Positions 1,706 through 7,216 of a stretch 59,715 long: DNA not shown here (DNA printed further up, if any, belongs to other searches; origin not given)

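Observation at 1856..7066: Giant PilM with a ~1200-aa modular coiled-coil extension: a possible pilus-linked cytoplasmic strut or tether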

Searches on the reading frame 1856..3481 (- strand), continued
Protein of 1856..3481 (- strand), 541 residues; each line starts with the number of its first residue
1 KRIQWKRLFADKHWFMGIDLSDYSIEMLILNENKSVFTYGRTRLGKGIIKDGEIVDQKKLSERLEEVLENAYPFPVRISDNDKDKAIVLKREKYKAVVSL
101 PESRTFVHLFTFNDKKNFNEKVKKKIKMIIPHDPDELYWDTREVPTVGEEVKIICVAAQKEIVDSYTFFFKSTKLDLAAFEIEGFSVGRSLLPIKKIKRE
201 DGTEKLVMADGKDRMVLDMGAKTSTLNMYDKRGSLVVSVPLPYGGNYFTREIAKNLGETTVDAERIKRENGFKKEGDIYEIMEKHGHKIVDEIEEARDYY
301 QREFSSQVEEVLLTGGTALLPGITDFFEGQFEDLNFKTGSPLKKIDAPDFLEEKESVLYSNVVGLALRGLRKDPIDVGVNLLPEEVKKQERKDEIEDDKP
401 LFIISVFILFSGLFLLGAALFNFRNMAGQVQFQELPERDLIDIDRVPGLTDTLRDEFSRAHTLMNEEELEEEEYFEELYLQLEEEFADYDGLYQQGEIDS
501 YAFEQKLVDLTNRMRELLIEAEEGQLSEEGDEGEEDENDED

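Call 75: list_cluster_members(proteins=[L006:4018-7647:+, L007:1686-7586:+, L013:3378-5501:+, P0012, P0020, P0017])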
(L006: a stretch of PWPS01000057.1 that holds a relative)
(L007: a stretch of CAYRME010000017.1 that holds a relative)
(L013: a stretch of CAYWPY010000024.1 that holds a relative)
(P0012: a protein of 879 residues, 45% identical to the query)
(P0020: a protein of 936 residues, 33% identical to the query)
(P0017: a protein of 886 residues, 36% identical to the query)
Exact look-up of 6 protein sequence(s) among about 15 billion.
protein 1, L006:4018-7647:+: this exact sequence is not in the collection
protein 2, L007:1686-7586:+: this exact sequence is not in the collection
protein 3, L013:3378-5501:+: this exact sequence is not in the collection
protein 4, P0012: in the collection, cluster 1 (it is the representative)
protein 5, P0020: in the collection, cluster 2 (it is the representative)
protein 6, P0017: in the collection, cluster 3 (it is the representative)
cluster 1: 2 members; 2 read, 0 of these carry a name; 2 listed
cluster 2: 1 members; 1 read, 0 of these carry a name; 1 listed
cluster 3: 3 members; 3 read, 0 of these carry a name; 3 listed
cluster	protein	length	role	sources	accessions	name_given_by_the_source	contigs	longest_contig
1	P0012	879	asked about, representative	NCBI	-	-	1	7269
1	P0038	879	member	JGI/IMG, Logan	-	-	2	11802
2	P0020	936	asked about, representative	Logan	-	-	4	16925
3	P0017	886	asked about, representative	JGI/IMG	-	-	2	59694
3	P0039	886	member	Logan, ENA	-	-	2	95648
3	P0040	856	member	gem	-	-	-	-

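Call 78: find_encoding_contigs(protein=P0003, flank=8000, max_places=2)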
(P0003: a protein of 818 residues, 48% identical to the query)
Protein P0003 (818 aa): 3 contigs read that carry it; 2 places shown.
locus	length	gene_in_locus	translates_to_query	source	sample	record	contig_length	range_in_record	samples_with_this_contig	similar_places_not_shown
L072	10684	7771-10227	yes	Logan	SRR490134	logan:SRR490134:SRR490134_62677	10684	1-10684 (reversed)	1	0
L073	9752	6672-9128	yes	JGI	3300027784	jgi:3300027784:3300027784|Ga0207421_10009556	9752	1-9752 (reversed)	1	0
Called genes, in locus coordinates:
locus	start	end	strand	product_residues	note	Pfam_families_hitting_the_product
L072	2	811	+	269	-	?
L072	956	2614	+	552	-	PF05157:MshEN, PF00437:T2SSE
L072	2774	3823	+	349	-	PF00482:T2SSF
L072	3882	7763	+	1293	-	-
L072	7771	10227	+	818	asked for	PF11104:PilM_2, PF14450:FtsA, PF06347:SH3_4 (faint), PF08239:SH3_3 (weak)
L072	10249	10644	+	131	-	-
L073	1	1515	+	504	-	?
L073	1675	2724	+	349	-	PF00482:T2SSF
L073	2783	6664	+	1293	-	-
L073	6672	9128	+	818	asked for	PF11104:PilM_2, PF14450:FtsA, PF06347:SH3_4 (faint), PF08239:SH3_3 (weak)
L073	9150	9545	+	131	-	-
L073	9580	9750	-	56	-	?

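Call 79: find_encoding_contigs(protein=P0010, flank=8000, max_places=2)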
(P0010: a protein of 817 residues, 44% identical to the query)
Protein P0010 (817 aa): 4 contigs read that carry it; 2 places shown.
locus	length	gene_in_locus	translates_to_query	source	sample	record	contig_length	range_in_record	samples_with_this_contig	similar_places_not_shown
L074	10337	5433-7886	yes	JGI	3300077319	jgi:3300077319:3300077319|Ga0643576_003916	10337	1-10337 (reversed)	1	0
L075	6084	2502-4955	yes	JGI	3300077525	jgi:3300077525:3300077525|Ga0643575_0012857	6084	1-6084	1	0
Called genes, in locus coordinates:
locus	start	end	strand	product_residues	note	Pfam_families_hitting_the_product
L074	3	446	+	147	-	?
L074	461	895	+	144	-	-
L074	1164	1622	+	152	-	-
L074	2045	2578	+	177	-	-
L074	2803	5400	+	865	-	-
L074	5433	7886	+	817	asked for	PF11104:PilM_2, PF06723:MreB_Mbl (faint), PF14450:FtsA, PF06347:SH3_4 (weak), PF08239:SH3_3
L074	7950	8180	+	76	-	-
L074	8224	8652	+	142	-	PF07963:N_methyl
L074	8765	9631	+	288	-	PF01026:TatD_DNase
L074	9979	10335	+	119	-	?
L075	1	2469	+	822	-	?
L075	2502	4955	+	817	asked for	PF11104:PilM_2, PF06723:MreB_Mbl (faint), PF14450:FtsA, PF06347:SH3_4 (weak), PF08239:SH3_3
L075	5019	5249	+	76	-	-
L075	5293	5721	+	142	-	PF07963:N_methyl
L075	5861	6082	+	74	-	?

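Call 94: search_solved_structures(query=window:2147-3481:-, max_evalue=0.01)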
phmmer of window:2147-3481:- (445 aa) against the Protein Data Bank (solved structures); distinct sequences matched with E-value up to 0.01: 3.
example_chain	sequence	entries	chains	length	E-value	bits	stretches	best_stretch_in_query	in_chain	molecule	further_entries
3jc8_Ma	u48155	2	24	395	3.9e-10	42.4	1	115-346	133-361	Type IV pilus biogenesis protein PilM | PilM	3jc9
5eox_A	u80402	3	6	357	3.8e-05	26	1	121-323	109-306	Type 4 fimbrial biogenesis protein PilM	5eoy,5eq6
5eou_A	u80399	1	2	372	3.9e-05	26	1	121-323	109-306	Type 4 fimbrial biogenesis protein PilM,Type 4 fimbrial biogenesis protein PilN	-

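Call 96: find_encoding_contigs(protein=P0001, flank=8000, max_places=1)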
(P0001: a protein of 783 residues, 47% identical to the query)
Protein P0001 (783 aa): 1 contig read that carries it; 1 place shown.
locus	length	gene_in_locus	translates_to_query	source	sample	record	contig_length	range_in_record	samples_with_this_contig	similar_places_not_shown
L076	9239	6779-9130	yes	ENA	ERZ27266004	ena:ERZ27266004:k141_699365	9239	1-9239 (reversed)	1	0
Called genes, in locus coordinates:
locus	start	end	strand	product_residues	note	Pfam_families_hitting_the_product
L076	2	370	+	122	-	?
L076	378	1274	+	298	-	-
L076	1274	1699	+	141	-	-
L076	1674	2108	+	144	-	-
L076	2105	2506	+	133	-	PF07963:N_methyl (weak)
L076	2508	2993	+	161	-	PF07963:N_methyl (weak)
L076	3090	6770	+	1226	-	-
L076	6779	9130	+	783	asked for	PF11104:PilM_2, PF14450:FtsA, PF08239:SH3_3 (weak), PF18348:SH3_16 (faint), PF06347:SH3_4, PF08239:SH3_3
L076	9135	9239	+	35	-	?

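Call 97: find_encoding_contigs(protein=P0011, flank=8000, max_places=1)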
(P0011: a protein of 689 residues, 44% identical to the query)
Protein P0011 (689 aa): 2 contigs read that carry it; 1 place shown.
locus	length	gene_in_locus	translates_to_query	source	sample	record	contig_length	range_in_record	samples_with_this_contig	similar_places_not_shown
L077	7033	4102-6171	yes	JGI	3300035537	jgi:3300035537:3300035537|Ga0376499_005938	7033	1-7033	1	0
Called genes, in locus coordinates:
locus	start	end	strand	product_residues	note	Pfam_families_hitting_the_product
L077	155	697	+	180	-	-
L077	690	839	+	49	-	-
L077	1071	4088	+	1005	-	-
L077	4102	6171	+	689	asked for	PF11104:PilM_2, PF14450:FtsA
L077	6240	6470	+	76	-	-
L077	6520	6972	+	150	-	PF07963:N_methyl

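Call 98: find_encoding_contigs(protein=P0014, flank=8000, max_places=1)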
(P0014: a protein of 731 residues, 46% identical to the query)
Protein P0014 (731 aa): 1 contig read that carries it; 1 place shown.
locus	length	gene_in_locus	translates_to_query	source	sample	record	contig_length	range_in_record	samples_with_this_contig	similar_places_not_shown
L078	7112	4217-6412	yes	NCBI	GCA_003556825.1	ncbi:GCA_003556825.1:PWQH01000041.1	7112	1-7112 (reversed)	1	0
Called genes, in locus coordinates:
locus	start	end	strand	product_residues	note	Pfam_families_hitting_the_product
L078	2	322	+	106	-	?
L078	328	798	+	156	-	-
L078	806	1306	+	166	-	-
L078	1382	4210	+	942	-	-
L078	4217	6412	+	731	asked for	PF11104:PilM_2, PF06723:MreB_Mbl (faint), PF14450:FtsA, PF08239:SH3_3 (faint)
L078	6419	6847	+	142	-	PF08239:SH3_3 (weak)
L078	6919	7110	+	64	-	?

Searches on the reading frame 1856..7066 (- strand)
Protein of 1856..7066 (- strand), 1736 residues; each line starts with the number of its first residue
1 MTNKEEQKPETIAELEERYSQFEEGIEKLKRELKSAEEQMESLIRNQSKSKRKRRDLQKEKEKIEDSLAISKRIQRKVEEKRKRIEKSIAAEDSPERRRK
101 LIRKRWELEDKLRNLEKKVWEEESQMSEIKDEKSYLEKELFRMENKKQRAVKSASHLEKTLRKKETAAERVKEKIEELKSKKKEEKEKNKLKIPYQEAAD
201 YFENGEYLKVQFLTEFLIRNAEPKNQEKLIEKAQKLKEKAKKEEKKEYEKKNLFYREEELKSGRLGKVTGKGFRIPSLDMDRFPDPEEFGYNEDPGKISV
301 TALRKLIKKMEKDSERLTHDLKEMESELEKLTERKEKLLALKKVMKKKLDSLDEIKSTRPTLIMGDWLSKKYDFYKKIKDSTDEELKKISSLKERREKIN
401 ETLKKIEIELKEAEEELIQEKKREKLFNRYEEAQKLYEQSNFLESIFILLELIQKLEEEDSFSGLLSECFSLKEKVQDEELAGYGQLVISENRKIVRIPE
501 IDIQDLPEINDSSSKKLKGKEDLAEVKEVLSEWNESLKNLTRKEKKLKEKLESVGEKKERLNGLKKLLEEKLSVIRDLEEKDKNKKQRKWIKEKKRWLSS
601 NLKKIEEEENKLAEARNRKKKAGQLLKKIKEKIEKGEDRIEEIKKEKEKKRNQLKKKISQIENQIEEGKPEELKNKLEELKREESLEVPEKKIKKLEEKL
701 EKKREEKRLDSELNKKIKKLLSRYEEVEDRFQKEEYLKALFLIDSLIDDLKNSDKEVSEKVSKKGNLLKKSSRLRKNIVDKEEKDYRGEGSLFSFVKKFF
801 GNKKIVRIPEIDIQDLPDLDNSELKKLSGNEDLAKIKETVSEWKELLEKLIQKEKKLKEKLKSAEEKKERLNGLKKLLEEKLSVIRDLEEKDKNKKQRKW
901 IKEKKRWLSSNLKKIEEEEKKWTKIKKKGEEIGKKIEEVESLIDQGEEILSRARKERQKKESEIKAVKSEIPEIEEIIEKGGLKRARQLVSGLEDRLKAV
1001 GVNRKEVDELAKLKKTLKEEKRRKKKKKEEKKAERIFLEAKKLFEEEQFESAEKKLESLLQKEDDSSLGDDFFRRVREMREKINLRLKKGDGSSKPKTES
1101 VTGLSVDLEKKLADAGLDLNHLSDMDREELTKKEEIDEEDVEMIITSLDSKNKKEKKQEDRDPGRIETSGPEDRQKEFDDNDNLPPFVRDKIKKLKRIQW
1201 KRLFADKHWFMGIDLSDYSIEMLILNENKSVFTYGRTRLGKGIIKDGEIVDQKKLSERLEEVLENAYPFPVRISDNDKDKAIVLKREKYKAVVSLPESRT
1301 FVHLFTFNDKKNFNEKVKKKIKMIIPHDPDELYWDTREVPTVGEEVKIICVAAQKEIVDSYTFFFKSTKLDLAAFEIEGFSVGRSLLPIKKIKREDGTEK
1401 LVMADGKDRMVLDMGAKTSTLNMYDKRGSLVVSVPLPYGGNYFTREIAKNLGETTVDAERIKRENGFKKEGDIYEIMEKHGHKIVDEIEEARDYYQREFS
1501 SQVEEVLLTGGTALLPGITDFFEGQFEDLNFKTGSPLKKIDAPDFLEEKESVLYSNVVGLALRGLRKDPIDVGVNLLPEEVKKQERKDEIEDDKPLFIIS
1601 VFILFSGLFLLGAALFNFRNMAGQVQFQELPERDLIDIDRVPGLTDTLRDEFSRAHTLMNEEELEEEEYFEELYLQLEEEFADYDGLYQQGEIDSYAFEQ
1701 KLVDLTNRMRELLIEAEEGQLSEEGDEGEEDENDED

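Call 5: search_protein_families(library=pfam, proteins=[window:1856-7066:-], max_evalue=0.01)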
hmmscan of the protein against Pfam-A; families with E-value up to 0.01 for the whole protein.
window:1856-7066:- (1736 aa): 2 families
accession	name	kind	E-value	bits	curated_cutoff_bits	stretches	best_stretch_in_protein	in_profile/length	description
PF11104.14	PilM_2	-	1.8e-21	76.9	27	1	1212-1526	1-298/340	Type IV pilus assembly protein PilM;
PF14450.12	FtsA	-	5.1e-10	40.2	31.8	1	1410-1544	1-121/127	Cell division protein FtsA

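Call 6: search_protein_families(library=ncbifam, proteins=[window:1856-7066:-], max_evalue=0.01)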
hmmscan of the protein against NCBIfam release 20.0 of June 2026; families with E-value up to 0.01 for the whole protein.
window:1856-7066:- (1736 aa): 6 families
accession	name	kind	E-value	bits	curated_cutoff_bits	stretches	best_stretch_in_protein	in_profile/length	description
TIGR01175.1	pilM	subfamily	4.8e-20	71.9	133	1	1210-1564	5-347/348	type IV pilus assembly protein PilM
NF045709.1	Amuc_1101_fam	equivalog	5.8e-18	65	650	1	1301-1622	85-401/608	Amuc_1101 family PilM-like pilus complex protein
NF011660.0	PRK15080.1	equivalog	1.7e-07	30.8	182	1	1407-1528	141-253/277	ethanolamine utilization protein EutJ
TIGR01174.1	ftsA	equivalog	2.7e-07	30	175.85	2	1410-1466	199-254/371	cell division protein FtsA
TIGR02529.1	EutJ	subfamily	4.8e-05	23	152.1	1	1407-1529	108-221/239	ethanolamine utilization protein EutJ family protein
NF007009.0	PRK09472.1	equivalog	0.00075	18.7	409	1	1410-1466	207-262/420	cell division protein FtsA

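Call 14: find_encoding_contigs(protein=window:1856-7066:-, flank=6000, max_places=6)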
Protein window:1856-7066:- (1736 aa): no gene with exactly this product is on record in the collection.
